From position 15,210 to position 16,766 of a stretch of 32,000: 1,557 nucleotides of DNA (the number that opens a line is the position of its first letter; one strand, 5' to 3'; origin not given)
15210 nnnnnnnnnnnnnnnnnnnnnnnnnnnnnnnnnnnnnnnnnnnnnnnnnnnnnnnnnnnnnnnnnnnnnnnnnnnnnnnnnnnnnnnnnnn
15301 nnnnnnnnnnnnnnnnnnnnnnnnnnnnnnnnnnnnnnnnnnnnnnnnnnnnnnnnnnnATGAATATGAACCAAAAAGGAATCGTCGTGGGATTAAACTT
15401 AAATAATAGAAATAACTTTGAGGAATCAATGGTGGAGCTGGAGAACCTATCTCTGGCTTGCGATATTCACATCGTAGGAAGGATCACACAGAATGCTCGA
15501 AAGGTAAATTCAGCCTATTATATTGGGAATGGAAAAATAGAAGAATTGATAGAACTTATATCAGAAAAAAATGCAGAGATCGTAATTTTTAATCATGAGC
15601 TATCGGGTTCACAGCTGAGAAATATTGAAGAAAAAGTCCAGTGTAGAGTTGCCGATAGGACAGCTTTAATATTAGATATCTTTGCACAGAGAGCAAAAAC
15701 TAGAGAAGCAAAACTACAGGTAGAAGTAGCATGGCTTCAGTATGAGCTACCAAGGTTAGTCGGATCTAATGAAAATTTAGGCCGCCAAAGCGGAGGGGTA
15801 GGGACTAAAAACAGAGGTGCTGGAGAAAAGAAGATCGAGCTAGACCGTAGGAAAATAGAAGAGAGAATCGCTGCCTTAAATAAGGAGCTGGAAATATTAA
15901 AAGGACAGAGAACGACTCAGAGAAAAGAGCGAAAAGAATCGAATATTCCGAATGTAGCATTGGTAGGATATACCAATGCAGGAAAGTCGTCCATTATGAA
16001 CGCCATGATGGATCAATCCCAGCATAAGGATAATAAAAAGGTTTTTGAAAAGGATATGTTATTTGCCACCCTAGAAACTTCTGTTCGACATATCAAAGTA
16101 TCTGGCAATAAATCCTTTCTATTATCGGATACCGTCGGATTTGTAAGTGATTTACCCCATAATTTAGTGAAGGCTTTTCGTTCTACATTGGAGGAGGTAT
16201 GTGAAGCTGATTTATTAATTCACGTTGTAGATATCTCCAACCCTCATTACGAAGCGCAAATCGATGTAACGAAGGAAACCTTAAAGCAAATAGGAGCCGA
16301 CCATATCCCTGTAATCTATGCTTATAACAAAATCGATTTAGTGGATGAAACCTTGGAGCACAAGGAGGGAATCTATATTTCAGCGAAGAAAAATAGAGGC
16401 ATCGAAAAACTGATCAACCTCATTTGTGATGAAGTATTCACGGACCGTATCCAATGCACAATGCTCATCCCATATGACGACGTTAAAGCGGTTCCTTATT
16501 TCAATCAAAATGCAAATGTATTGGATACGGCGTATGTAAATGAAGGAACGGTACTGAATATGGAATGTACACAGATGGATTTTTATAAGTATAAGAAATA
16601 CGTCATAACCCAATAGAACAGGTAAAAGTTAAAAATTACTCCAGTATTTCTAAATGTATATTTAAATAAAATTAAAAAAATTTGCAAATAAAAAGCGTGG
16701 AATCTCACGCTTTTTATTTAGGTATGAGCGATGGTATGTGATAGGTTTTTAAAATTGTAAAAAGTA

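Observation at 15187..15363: Second leader ORF (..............) with the same four-segment switch in front of hflX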

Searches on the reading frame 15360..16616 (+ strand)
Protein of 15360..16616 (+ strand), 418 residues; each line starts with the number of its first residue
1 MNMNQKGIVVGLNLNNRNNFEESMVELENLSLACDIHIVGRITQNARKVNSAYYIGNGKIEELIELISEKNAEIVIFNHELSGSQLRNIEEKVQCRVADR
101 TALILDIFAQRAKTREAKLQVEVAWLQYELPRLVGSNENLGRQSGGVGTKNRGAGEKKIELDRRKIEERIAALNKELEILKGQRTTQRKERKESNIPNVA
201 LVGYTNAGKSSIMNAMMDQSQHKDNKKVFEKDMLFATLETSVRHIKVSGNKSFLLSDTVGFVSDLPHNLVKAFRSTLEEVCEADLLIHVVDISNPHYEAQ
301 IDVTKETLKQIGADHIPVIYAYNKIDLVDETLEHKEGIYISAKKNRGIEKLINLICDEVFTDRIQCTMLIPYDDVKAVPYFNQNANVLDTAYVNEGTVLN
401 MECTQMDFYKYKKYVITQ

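Call 6: search_protein_families(library=ncbifam, proteins=[window:15360-16616:+])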
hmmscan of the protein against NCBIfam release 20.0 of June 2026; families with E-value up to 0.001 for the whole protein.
window:15360-16616:+ (418 aa): 20 families
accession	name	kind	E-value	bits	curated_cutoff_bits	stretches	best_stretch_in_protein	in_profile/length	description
TIGR03156.1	GTP_HflX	equivalog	4.8e-134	446.7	216.75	1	7-356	2-348/351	GTPase HflX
NF008280.0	PRK11058.1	equivalog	1.6e-89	300.7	441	1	6-412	10-415/426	ribosome rescue GTPase HflX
TIGR03594.1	GTPase_EngA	equivalog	5.4e-16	58.6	306.7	2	197-360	1-161/432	ribosome biogenesis GTPase Der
NF000908.1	PRK00089.1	equivalog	3.7e-12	46.1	237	1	199-358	6-166/291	GTPase Era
TIGR00450.1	mnmE_trmE_thdF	equivalog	1.3e-11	44.3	252.6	1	163-359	179-363/446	tRNA uridine-5-carboxymethylaminomethyl(34) synthesis GTPase MnmE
TIGR03918.1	GTP_HydF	equivalog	3.4e-11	42.6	325.55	1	193-362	4-170/392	[FeFe] hydrogenase H-cluster maturation GTPase HydF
NF003661.0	PRK05291.1-3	equivalog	9.4e-10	38.4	380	1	164-361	187-372/448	tRNA uridine-5-carboxymethylaminomethyl(34) synthesis GTPase MnmE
TIGR02729.1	Obg_CgtA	equivalog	1.9e-09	37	280.25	1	195-335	156-293/329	Obg family GTPase CgtA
NF008956.1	PRK12299.1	equivalog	1.9e-09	37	300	1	196-353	158-319/327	GTPase ObgE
TIGR00231.1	small_GTP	domain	2.3e-09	37.2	42.5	1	196-338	3-135/164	GTP-binding protein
NF007071.0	PRK09518.1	equivalog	2.1e-07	29.9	953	1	182-331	430-571/706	bifunctional cytidylate kinase/GTPase Der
TIGR03597.1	GTPase_YqeH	equivalog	5.3e-07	29.1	297.4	1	193-264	152-218/361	ribosome biogenesis GTPase YqeH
NF008955.0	PRK12297.1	equivalog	6.3e-07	28.7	406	1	196-361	159-330/429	GTPase ObgE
TIGR03598.1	GTPase_YsxC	equivalog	1.6e-06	27.9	124.45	1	187-221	9-43/186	ribosome biogenesis GTP-binding protein YihA/YsxC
TIGR00436.1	era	equivalog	3e-06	26.8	116.25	1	199-329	3-121/270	GTPase Era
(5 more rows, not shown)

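Call 7: search_protein_families(library=pfam, proteins=[window:15360-16616:+])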
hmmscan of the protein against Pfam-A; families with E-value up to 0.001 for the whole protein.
window:15360-16616:+ (418 aa): 8 families
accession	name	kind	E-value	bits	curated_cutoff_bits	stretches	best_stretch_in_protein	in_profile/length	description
PF13167.11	GTP-bdg_N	-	1.5e-31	109.2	25.4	1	21-109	1-89/89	GTP-binding GTPase N-terminal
PF16360.10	GTP-bdg_M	-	4.4e-28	98.1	29.5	1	111-191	1-79/79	GTP-binding GTPase Middle Region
PF01926.29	MMR_HSR1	-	2.3e-18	66.8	21.9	1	198-324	1-113/113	50S ribosome-binding GTPase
PF00009.33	GTP_EFTU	-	4.7e-07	30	26.5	1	195-334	2-141/188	Elongation factor Tu GTP binding domain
PF04670.18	Gtr1_RagA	-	1.6e-05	24.9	22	1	199-334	2-130/232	Gtr1/RagA G protein conserved region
PF16897.10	MMR_HSR1_Xtn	-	0.00011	22.5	35.2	1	313-357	53-102/106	C-terminal region of MMR_HSR1 domain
PF02421.24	FeoB_N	-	0.00014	21.8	27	1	198-330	2-120/156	Ferrous iron transport protein B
PF08477.19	Roc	-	0.00033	21.3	27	1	199-326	2-119/119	Ras of Complex, Roc, domain of DAPkinase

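Call 16: find_encoding_contigs(protein=window:15360-16616:+, flank=3000, max_places=6)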
Protein window:15360-16616:+ (418 aa): 2 contigs read that carry it; 2 places shown.
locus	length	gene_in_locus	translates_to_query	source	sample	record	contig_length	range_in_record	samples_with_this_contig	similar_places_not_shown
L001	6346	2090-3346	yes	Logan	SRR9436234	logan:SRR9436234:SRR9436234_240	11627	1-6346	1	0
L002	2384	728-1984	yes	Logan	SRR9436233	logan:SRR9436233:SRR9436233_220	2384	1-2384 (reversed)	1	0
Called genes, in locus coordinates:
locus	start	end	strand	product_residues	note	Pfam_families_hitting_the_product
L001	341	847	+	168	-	-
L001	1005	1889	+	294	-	PF21302:Zn_ribbon_RlmA, PF13847:Methyltransf_31, PF08241:Methyltransf_11, PF13649:Methyltransf_25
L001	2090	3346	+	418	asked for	PF13167:GTP-bdg_N, PF16360:GTP-bdg_M, PF00009:GTP_EFTU (faint), PF01926:MMR_HSR1, PF04670:Gtr1_RagA (weak)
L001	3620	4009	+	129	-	PF04892:VanZ-LLP1 (weak), PF10990:DUF2809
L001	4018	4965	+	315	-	-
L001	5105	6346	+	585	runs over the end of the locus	PF00563:EAL, PF00571:CBS (weak), PF00990:GGDEF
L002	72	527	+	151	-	-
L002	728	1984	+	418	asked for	PF13167:GTP-bdg_N, PF16360:GTP-bdg_M, PF00009:GTP_EFTU (faint), PF01926:MMR_HSR1, PF04670:Gtr1_RagA (weak)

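Call 17: find_homologous_proteins(query=window:15360-16613:+, max_evalue=1e-20)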
Query window:15360-16613:+ (418 aa): 8000 proteins with E <= 1e-20 among 8000 candidates; the best 120 are listed.
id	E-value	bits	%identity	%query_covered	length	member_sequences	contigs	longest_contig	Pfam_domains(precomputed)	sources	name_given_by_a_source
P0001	5.2e-271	916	100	100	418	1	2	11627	PF01926.30,PF13167.12,PF16360.11,PF00009.34,PF04670.19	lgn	-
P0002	9.6e-271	915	100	100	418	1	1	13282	PF01926.30,PF13167.12,PF16360.11,PF00009.34,PF04670.19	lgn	-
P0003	6.2e-270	913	100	100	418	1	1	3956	PF01926.30,PF13167.12,PF16360.11,PF00009.34,PF04670.19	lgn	-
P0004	1.2e-269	912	100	100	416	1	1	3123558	PF01926.30,PF13167.12,PF16360.11,PF00009.34,PF04670.19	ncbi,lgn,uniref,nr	ncbi:GTPase HflX [Alkaliphilus oremlandii]|uniref:GTPase HflX n=1 Tax=Alkaliphilus oremlandii (strai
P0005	1.5e-268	908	99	100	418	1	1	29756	PF01926.30,PF13167.12,PF16360.11,PF00009.34,PF04670.19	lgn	-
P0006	1.9e-266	901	98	100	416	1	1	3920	PF01926.30,PF13167.12,PF16360.11,PF00009.34,PF04670.19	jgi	-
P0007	7.1e-254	860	94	100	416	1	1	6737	PF01926.30,PF13167.12,PF16360.11,PF00009.34,PF16897.11,PF04670.19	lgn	-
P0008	5.6e-207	706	77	100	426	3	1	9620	PF01926.30,PF13167.12,PF16360.11,PF00009.34,PF16897.11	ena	-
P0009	9.1e-193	659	72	99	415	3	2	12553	PF01926.30,PF13167.12,PF16360.11,PF00009.34,PF16897.11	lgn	-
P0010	2.5e-190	651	72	99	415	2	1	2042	PF01926.30,PF13167.12,PF16360.11,PF16897.11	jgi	jgi:GTPase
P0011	1.4e-183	629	69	100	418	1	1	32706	PF01926.30,PF13167.12,PF16360.11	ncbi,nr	ncbi:GTPase HflX [Clostridium sp. CCUG 7971]|nr:GTPase HflX [Clostridium sp. CCUG 7971] MBO3443347.1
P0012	3.4e-183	627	69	99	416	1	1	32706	PF01926.30,PF13167.12,PF16360.11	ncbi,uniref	ncbi:GTPase HflX [Clostridium sp. CCUG 7971]|uniref:GTPase HflX n=1 Tax=Clostridium sp. CCUG 7971 Ta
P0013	4.7e-183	627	69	99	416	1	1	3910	PF01926.30,PF13167.12,PF16360.11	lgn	-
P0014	4.8e-182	623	68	99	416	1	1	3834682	PF01926.30,PF13167.12,PF16360.11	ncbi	ncbi:GTPase HflX [Faecalimicrobium sp. JNUCC 81]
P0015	3.7e-179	614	67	100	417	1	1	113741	PF19275.5,PF01926.30,PF13167.12,PF16360.11,PF16897.11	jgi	-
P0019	6.2e-179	613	65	99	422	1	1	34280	PF01926.30,PF13167.12,PF16360.11,PF00009.34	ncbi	ncbi:MAG: GTPase HflX [Bacillaceae bacterium]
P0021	7.4e-179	613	66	100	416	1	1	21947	PF01926.30,PF13167.12,PF16360.11,PF16897.11,PF04670.19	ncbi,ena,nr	ncbi:MAG: GTPase HflX [Clostridium sp.]|nr:GTPase HflX [Clostridium sp.]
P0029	1.3e-178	612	67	99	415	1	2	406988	PF19275.5,PF01926.30,PF13167.12,PF16360.11,PF16897.11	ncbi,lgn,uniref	ncbi:GTPase HflX [Clostridium sulfidigenes]|uniref:GTPase HflX n=1 Tax=Clostridium sulfidigenes TaxI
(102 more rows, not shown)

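Call 19: find_related_loci(query=window:15360-16613:+, collection=genome_contigs, flank=4000)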
Query window:15360-16613:+ (418 aa) in genome_contigs; peptide patterns used: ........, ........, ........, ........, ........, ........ (x = any residue, [..] = any of these).
254 stretches matched a pattern; 179 encode a relative of the query (tblastn E <= 1e-3); the best 80 are kept; 80 distinct loci.
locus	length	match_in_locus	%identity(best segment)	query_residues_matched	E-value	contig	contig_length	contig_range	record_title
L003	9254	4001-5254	61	1-416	9e-174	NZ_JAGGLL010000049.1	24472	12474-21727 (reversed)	Clostridium punense strain DSM 28650 Ga0454145_49, whole genome shotgun sequence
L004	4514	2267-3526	62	1-418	2e-178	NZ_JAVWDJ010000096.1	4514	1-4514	MAG: Clostridium sp. isolate CGS10Y4-bin81 NODE_17840_length_4514_cov_15.387531, whole genome shotgun sequence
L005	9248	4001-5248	63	1-414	3e-172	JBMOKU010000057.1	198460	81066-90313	MAG: Bacillota bacterium isolate Betzabe_MAG006 MAG006_57, whole genome shotgun sequence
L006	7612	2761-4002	59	5-415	7e-170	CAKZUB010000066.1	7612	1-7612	MAG: uncultured Clostridia bacterium isolate S1_Bin_METABAT__240_1 genome assembly, contig: c_000002869426, whole genome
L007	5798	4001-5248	61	5-418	2e-168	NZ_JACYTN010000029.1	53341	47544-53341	Paenibacillus arenosi strain CAU 1523 contig29, whole genome shotgun sequence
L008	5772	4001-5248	61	5-418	4e-168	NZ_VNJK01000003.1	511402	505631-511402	Paenibacillus agilis strain N4 contig3, whole genome shotgun sequence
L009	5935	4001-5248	60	5-418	7e-167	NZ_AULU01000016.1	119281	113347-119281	Paenibacillus assamensis DSM 18201 H580DRAFT_scaffold00012.12_C, whole genome shotgun sequence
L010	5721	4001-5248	60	5-418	2e-166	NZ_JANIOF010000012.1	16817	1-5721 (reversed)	Paenibacillus sp. SC116 NODE_12_length_16817_cov_106.622103, whole genome shotgun sequence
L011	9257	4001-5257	59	1-416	9e-165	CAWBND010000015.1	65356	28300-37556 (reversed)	MAG: uncultured Bacillaceae bacterium isolate MFD05674.bin.4.38 genome assembly, contig: contig_77497, whole genome shot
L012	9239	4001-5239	60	5-415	7e-165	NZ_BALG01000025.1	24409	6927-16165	Paenibacillus popilliae ATCC 14706, whole genome shotgun sequence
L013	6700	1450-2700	59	1-415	1e-164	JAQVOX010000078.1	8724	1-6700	MAG: Desulfotomaculaceae bacterium isolate STF1_190 NODE_27244_length_8724_cov_5.063045_Sandtown_F1, whole genome shotgu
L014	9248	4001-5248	59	5-418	1e-162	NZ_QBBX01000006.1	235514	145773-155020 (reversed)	Peribacillus acanthi strain L28 Scaffold6, whole genome shotgun sequence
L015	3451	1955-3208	59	1-414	4e-170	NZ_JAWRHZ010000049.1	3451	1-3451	MAG: Proteiniborus sp. isolate ADS25 c_000000205039, whole genome shotgun sequence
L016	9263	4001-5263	59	1-415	2e-162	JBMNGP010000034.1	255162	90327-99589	MAG: Desulfitobacteriia bacterium isolate SBF912LR0HQ0036 contig_56844, whole genome shotgun sequence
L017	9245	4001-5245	59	5-417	2e-162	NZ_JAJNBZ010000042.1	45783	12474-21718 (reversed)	Paenibacillus profundus strain YoMME NODE_42_length_45783_cov_117.033349, whole genome shotgun sequence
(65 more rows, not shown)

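Call 23: list_cluster_members(proteins=[P0004])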
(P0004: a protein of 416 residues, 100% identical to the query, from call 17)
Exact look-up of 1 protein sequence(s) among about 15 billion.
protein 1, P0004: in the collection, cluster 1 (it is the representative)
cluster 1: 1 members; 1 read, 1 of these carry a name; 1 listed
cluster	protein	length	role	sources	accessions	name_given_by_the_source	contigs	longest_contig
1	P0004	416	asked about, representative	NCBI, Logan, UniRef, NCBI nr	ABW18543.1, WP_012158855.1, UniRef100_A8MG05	GTPase HflX [Alkaliphilus oremlandii] | GTPase HflX n=1 Tax=Alkaliphilus oremlandii (strain OhILAs) TaxID=350688 ...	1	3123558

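Call 25: find_encoding_contigs(protein=P0008, flank=2500, max_places=2)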
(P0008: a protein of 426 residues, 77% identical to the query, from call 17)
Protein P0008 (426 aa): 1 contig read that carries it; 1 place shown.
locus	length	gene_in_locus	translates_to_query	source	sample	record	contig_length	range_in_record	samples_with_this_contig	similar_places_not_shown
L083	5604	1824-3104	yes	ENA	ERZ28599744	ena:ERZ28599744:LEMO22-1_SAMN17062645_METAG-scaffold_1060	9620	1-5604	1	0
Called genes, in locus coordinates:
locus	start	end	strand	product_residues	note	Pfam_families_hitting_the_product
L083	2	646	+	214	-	?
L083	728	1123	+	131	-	PF06803:DUF1232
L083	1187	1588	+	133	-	PF00293:NUDIX, PF14815:NUDIX_4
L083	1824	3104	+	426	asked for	PF13167:GTP-bdg_N, PF16360:GTP-bdg_M, PF00009:GTP_EFTU (faint), PF01926:MMR_HSR1, PF16897:MMR_HSR1_Xtn (weak)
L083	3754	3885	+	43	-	-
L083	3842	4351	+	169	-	PF01479:S4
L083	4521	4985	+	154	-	PF10990:DUF2809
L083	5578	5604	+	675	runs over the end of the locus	PF09334:tRNA-synt_1g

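Call 26: find_encoding_contigs(protein=P0009, flank=2500, max_places=2)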
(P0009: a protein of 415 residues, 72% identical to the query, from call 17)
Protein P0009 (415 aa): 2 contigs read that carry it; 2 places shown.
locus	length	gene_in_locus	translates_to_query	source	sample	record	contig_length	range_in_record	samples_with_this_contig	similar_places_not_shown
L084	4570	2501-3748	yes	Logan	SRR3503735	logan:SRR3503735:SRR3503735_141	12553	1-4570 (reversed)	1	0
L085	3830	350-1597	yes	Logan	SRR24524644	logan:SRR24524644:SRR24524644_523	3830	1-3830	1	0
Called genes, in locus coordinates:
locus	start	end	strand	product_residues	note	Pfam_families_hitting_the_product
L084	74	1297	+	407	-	PF05977:MFS_3, PF07690:MFS_1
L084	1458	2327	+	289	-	PF21302:Zn_ribbon_RlmA, PF13489:Methyltransf_23 (weak), PF13847:Methyltransf_31, PF08241:Methyltransf_11, PF08242:Methyltransf_12 (weak), PF13649:Methyltransf_25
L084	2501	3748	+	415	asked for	PF13167:GTP-bdg_N, PF00009:GTP_EFTU (faint), PF16360:GTP-bdg_M, PF01926:MMR_HSR1, PF16897:MMR_HSR1_Xtn (faint)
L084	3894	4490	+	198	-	PF14344:DUF4397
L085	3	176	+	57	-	?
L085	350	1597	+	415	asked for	PF13167:GTP-bdg_N, PF00009:GTP_EFTU (faint), PF16360:GTP-bdg_M, PF01926:MMR_HSR1, PF16897:MMR_HSR1_Xtn (faint)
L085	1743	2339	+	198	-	PF14344:DUF4397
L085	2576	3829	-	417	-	?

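Call 27: find_encoding_contigs(protein=P0014, flank=2500, max_places=2)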
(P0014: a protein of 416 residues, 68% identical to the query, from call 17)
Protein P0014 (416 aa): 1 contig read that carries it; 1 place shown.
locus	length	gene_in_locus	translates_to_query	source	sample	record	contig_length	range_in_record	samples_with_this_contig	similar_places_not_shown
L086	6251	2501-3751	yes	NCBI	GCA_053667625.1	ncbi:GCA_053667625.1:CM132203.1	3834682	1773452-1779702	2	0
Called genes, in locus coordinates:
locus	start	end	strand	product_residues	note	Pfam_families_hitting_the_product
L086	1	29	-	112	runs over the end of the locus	PF04020:Phage_holin_4_2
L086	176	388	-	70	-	PF00313:CSD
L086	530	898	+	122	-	-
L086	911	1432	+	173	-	PF01923:Cob_adeno_trans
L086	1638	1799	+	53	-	-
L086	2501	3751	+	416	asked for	PF13167:GTP-bdg_N, PF16360:GTP-bdg_M, PF01926:MMR_HSR1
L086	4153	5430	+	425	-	-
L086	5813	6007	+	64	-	PF04324:Fer2_BFD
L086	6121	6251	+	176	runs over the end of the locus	-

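Call 28: find_encoding_contigs(protein=P0029, flank=2500, max_places=2)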
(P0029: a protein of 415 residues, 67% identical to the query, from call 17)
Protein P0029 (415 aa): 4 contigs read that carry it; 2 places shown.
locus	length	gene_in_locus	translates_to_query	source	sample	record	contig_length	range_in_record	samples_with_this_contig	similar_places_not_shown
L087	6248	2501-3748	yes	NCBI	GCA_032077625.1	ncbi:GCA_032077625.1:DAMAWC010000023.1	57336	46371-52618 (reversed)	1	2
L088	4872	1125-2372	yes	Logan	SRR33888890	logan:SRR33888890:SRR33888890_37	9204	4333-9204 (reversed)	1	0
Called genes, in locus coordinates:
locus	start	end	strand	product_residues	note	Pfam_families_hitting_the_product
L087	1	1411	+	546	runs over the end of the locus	PF03063:Prismane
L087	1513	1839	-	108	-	-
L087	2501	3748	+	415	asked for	PF13167:GTP-bdg_N, PF16360:GTP-bdg_M, PF01926:MMR_HSR1, PF16897:MMR_HSR1_Xtn (weak), PF19275:HflX_C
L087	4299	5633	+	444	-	PF05525:Branch_AA_trans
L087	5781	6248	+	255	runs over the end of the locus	PF00376:MerR, PF13411:MerR_1, PF09278:MerR-DNA-bind (faint), PF07739:TipAS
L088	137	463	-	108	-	-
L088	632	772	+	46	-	-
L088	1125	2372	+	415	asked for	PF13167:GTP-bdg_N, PF16360:GTP-bdg_M, PF01926:MMR_HSR1, PF16897:MMR_HSR1_Xtn (weak), PF19275:HflX_C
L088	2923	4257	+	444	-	PF05525:Branch_AA_trans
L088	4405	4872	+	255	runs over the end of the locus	PF00376:MerR, PF13411:MerR_1, PF09278:MerR-DNA-bind (faint), PF07739:TipAS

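Call 37: find_encoding_contigs(protein=P0011, flank=2500, max_places=1)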
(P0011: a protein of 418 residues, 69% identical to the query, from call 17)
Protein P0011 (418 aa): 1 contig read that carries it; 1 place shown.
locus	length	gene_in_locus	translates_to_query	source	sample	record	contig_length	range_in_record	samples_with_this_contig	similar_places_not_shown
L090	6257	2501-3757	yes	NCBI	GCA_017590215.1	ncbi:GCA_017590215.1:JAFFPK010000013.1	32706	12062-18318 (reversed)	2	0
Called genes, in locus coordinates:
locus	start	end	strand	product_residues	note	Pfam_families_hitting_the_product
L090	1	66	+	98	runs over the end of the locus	-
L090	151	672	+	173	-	PF01923:Cob_adeno_trans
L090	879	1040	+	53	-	-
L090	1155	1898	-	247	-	-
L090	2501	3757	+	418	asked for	PF13167:GTP-bdg_N, PF16360:GTP-bdg_M, PF01926:MMR_HSR1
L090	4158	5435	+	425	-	-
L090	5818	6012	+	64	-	PF04324:Fer2_BFD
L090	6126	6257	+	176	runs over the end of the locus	-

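Call 38: find_encoding_contigs(protein=P0019, flank=2500, max_places=1)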
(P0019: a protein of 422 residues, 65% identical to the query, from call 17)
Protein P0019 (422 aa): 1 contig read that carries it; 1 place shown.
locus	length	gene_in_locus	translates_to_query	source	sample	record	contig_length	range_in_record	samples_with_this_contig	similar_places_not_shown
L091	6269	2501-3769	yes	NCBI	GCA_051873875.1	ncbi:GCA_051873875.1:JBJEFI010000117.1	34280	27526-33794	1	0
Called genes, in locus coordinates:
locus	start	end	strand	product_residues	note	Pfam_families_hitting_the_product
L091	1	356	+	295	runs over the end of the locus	-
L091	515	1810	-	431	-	PF24708:Lip_C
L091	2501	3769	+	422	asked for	PF13167:GTP-bdg_N, PF16360:GTP-bdg_M, PF00009:GTP_EFTU (faint), PF01926:MMR_HSR1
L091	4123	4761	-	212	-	PF00485:PRK, PF13173:AAA_14 (faint)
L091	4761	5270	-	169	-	PF00293:NUDIX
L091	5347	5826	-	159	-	PF04073:tRNA_edit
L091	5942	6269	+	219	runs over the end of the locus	-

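Call 39: find_encoding_contigs(protein=P0021, flank=2500, max_places=1)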
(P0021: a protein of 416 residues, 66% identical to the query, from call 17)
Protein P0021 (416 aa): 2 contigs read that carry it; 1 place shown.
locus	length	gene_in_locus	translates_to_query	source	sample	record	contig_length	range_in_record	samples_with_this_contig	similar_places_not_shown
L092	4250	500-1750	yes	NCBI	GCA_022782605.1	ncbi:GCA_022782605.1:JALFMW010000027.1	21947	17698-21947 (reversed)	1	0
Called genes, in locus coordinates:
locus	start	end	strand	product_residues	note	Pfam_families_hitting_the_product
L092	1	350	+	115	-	?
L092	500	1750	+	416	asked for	PF13167:GTP-bdg_N, PF16360:GTP-bdg_M, PF01926:MMR_HSR1, PF04670:Gtr1_RagA (faint), PF16897:MMR_HSR1_Xtn (weak)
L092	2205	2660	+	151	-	PF19848:DUF6323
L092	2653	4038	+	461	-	PF19677:DUF6179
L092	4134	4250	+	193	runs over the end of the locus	PF00574:CLP_protease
